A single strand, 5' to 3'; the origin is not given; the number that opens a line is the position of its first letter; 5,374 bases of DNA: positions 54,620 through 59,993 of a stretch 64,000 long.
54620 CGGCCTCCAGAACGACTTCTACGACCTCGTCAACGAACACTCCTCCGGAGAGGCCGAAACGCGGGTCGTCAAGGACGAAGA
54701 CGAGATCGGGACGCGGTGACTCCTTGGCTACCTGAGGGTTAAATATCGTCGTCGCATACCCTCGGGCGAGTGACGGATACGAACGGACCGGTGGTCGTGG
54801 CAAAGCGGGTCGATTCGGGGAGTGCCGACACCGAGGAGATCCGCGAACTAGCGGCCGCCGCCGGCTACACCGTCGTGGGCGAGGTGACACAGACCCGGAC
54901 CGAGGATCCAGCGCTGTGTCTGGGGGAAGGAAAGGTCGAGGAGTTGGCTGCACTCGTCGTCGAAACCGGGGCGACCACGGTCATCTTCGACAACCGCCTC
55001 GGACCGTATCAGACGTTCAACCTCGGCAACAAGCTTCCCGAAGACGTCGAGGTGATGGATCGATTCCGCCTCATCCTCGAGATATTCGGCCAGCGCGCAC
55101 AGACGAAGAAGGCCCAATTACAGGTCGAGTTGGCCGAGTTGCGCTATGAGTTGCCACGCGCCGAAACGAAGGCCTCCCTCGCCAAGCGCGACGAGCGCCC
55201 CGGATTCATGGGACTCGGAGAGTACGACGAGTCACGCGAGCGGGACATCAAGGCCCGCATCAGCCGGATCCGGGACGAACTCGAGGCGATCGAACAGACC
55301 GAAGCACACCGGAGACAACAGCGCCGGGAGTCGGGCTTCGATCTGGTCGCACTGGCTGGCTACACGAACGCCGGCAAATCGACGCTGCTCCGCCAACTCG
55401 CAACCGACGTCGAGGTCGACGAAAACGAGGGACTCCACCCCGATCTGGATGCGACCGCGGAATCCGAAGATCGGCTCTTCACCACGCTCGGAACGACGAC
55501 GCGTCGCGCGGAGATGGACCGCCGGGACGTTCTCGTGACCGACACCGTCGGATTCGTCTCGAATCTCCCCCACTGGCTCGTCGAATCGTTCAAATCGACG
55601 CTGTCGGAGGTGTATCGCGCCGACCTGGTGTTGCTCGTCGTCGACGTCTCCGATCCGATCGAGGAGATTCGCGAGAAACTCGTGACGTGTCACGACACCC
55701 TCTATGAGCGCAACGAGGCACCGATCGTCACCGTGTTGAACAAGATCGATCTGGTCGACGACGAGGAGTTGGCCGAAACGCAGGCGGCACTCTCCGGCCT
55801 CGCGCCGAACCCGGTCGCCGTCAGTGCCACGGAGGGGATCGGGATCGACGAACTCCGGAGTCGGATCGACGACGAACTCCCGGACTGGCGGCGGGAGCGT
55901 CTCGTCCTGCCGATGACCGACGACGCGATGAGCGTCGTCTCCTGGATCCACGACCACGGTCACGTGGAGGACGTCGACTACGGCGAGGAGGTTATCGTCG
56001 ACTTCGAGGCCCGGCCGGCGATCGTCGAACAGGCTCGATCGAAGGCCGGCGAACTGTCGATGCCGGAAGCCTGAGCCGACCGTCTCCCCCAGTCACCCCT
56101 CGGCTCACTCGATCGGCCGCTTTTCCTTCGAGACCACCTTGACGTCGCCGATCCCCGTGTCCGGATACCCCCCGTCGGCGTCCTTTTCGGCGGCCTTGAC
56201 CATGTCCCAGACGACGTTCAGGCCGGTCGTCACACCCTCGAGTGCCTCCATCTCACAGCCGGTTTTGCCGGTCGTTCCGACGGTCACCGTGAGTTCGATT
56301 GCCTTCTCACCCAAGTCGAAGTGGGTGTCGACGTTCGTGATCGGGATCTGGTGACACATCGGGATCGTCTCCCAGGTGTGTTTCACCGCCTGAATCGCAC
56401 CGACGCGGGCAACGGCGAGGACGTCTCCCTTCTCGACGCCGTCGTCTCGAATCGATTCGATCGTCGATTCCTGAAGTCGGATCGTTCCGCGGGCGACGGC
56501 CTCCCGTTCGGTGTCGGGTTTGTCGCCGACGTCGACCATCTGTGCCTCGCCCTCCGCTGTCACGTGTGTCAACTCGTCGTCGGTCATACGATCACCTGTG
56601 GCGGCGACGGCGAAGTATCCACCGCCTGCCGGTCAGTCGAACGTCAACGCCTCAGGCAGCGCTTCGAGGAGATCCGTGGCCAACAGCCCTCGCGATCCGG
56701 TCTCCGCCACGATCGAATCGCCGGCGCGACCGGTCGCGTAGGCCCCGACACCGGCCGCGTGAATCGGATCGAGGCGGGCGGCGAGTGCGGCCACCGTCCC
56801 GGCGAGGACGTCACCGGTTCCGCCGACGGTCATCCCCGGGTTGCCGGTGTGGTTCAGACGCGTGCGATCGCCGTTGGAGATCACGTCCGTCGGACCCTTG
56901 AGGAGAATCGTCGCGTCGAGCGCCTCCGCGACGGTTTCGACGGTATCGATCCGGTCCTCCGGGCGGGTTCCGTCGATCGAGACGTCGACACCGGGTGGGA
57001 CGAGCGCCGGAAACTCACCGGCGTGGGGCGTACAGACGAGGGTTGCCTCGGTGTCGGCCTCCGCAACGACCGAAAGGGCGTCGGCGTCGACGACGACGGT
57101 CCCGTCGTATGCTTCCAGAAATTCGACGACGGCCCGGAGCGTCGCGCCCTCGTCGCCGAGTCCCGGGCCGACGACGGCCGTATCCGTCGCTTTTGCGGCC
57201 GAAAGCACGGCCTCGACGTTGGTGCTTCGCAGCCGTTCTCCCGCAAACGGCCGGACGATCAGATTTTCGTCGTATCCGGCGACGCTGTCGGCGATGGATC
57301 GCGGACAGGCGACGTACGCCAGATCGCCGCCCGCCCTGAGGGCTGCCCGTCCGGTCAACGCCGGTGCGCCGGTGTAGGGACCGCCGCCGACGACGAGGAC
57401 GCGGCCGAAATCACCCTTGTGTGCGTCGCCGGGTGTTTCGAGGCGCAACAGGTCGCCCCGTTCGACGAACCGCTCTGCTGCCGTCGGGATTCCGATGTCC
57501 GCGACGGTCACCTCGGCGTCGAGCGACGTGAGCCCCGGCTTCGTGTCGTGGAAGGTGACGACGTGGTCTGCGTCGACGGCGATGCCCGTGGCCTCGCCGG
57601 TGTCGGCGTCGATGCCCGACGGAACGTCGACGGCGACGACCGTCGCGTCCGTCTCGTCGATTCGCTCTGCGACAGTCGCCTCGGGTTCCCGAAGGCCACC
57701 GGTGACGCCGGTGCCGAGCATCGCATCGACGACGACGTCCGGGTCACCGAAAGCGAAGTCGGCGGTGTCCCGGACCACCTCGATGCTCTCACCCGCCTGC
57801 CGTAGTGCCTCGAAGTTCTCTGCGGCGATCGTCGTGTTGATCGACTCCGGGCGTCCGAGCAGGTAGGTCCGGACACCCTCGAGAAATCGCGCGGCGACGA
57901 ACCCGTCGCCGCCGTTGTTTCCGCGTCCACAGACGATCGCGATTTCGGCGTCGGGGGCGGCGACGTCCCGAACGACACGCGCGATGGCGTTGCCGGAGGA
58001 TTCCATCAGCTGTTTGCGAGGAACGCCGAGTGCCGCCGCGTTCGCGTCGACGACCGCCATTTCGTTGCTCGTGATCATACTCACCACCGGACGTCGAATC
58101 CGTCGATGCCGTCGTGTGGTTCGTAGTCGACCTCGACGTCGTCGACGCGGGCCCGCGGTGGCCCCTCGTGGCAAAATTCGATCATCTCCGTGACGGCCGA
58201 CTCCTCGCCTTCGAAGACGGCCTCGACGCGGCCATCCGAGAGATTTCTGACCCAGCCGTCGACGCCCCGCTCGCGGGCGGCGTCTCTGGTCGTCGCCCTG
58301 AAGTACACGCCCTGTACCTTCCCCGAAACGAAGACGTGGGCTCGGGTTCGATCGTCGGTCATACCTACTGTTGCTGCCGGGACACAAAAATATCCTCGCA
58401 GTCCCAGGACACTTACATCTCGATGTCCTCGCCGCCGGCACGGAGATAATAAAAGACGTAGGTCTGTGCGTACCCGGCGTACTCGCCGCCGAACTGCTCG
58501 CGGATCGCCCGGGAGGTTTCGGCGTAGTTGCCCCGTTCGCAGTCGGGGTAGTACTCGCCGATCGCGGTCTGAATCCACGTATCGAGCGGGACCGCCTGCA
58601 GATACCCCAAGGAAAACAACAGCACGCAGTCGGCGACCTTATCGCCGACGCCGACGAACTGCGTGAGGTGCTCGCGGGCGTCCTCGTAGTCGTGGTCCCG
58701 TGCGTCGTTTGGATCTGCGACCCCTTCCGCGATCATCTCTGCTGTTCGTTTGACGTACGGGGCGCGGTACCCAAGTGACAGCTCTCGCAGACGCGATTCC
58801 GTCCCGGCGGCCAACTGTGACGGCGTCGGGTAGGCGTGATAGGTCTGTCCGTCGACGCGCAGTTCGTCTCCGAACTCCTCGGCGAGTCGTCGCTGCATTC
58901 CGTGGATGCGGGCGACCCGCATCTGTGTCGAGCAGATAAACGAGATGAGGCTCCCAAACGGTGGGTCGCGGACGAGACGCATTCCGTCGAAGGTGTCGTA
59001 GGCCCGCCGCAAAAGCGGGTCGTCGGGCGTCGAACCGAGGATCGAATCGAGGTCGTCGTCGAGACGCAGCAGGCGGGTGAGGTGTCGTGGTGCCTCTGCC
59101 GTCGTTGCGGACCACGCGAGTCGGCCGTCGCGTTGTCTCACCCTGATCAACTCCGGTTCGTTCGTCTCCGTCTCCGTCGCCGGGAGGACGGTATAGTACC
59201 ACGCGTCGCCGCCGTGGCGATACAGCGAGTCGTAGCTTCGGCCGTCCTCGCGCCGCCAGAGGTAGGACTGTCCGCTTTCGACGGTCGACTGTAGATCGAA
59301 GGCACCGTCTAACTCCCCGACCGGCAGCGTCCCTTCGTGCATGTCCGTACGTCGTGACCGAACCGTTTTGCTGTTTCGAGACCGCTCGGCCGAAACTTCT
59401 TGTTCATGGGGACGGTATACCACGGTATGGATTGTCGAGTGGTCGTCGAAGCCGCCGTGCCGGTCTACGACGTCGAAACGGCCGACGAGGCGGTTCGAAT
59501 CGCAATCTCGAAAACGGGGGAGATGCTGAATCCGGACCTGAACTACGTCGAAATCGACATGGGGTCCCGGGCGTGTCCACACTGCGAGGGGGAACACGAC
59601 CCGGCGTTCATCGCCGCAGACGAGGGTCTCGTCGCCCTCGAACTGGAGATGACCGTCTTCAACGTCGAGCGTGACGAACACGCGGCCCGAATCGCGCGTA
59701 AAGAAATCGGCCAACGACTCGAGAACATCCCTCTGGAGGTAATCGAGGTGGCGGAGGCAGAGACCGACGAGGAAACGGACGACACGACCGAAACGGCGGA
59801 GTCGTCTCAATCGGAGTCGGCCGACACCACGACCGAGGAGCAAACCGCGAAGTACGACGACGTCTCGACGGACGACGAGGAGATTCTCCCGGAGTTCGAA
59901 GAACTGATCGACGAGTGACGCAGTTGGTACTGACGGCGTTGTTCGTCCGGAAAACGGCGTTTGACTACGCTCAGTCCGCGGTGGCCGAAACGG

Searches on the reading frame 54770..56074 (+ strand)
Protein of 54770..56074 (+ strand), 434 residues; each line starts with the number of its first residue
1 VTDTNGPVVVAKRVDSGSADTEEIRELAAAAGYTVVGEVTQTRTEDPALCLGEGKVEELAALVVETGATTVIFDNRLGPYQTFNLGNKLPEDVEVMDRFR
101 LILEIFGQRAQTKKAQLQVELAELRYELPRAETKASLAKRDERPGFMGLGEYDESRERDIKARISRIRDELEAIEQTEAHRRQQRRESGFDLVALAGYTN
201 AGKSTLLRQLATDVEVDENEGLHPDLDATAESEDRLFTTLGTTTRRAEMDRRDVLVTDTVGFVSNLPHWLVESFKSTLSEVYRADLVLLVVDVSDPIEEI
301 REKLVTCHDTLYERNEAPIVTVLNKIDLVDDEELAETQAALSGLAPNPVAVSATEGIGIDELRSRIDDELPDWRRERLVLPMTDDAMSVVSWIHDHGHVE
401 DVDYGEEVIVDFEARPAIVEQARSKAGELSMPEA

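Call 11: search_protein_families(library=pfam, proteins=[window:54770-56074:+])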
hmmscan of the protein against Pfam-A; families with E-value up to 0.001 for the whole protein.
window:54770-56074:+ (434 aa): 12 families
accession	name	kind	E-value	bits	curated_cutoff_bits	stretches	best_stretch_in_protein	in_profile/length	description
PF13167.11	GTP-bdg_N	-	1e-23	84.1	25.4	1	20-106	3-88/89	GTP-binding GTPase N-terminal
PF16360.10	GTP-bdg_M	-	2.2e-17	63.8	29.5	1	109-185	1-79/79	GTP-binding GTPase Middle Region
PF01926.29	MMR_HSR1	-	6.1e-16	59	21.9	1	193-325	2-113/113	50S ribosome-binding GTPase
PF00009.33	GTP_EFTU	-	1.7e-11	44.5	26.5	1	193-371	6-187/188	Elongation factor Tu GTP binding domain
PF03193.22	RsgA_GTPase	-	4.9e-10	39.9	30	1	284-369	23-107/174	RsgA GTPase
PF16897.10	MMR_HSR1_Xtn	-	1.3e-06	28.8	35.2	1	317-370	56-104/106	C-terminal region of MMR_HSR1 domain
PF02492.25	cobW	-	2e-06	28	20.7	1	242-340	76-168/180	CobW/HypB/UreG, nucleotide-binding domain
PF19275.4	HflX_C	-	8.4e-06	26.2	26.4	1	346-415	10-78/102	HflX C-terminal domain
PF02421.24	FeoB_N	-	2.3e-05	24.4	27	0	244-365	39-155/156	Ferrous iron transport protein B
PF25199.1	nSTAND_NTPase5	-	9e-05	22.8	34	1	169-279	20-124/145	Novel STAND NTPase 5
PF00025.27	Arf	-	0.00035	20.5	22.3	0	284-351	82-152/174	ADP-ribosylation factor family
PF13238.12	AAA_18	-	0.00088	20.2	29.4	0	193-296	1-102/128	AAA domain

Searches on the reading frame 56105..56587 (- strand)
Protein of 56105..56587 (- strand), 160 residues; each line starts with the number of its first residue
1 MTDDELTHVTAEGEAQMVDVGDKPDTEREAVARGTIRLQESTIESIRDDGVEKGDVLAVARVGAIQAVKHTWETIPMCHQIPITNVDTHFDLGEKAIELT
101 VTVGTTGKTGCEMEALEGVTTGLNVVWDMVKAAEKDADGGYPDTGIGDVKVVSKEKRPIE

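Call 11: search_protein_families(library=pfam, proteins=[window:56105-56587:-])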
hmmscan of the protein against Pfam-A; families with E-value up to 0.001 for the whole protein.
window:56105-56587:- (160 aa): 1 family
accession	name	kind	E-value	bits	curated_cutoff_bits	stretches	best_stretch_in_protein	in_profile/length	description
PF01967.27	MoaC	-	5.3e-47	159.7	27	1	17-156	1-135/136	MoaC family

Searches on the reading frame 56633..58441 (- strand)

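Call 11: search_protein_families(library=pfam, proteins=[window:56633-58441:-])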
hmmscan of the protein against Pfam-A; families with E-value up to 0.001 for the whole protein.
window:56633-58441:- (602 aa): 3 families
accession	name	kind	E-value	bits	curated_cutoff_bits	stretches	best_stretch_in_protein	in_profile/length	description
PF01256.23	Carb_kinase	-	1.1e-47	163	27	1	348-596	1-241/242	NAD(P)H-hydrate dehydratase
PF03853.21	YjeF_N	-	3.3e-42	144.8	24.9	1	143-303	2-169/169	YjeF-related protein N-terminus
PF02110.20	HK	-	7.5e-07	29.2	27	1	484-595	130-241/247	Hydroxyethylthiazole kinase family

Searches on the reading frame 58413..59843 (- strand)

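Call 11: search_protein_families(library=pfam, proteins=[window:58413-59843:-])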
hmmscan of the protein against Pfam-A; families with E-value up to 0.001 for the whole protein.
window:58413-59843:- (476 aa): 2 families
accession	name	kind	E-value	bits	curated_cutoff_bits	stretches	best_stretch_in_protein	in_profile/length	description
PF00730.31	HhH-GPD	-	5.3e-09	36.8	26.2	1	300-449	1-104/108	HhH-GPD superfamily base excision DNA repair protein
PF07934.18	OGG_N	-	4.7e-07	30.4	23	1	181-297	8-113/115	8-oxoguanine DNA glycosylase, N-terminal domain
